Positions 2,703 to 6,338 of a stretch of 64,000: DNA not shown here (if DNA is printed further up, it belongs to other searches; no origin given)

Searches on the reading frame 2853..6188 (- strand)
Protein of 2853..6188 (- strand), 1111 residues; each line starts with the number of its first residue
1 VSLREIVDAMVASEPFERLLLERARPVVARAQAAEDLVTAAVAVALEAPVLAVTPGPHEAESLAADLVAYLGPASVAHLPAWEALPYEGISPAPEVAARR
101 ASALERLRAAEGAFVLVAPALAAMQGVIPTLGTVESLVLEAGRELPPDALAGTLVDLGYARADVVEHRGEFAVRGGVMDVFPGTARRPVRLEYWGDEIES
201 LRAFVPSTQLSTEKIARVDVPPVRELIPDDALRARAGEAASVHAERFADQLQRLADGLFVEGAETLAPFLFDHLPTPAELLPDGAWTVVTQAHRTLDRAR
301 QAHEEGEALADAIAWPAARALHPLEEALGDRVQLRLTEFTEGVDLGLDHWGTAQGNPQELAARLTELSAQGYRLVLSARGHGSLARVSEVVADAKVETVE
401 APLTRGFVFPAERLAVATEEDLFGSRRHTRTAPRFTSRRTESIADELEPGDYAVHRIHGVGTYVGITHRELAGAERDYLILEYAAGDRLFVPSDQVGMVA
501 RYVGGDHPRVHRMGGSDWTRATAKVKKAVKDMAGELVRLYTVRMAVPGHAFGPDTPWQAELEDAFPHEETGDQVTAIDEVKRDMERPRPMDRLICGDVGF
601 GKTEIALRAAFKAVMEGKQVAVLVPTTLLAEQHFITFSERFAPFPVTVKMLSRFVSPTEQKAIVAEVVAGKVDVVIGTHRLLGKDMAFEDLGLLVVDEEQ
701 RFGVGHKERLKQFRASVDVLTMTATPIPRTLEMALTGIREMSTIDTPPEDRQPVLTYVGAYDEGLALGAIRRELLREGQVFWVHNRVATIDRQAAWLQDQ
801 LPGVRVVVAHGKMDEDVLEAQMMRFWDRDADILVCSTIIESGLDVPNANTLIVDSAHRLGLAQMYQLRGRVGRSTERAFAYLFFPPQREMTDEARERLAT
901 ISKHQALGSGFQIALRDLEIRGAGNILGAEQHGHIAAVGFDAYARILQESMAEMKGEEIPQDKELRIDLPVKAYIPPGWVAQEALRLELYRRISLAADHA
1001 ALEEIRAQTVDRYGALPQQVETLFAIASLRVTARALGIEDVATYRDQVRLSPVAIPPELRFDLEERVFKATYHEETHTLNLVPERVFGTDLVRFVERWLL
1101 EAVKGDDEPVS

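Call 67: search_protein_families(library=pfam, proteins=[window:2853-6188:-], max_evalue=0.00001)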
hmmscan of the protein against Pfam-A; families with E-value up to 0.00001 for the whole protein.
window:2853-6188:- (1111 aa): 6 families
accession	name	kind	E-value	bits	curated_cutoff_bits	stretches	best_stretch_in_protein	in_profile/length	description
PF17757.6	UvrB_inter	-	1.9e-23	82.8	22.9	1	138-225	2-90/91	UvrB interaction domain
PF00270.35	DEAD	-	6.3e-23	81.8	26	1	573-732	4-165/167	DEAD/DEAH box helicase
PF03461.20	TRCF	-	9.4e-21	74.4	25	1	969-1050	1-82/95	TRCF domain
PF02559.22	CarD_TRCF_RID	-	4.6e-18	65.5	23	1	447-503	1-57/57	CarD-like/TRCF RID domain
PF00271.37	Helicase_C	-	3.6e-17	63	23.5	1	775-874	13-109/110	Helicase conserved C-terminal domain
PF04851.21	ResIII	-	2.3e-07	31.3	22.5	1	572-726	7-162/164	Type III restriction enzyme, res subunit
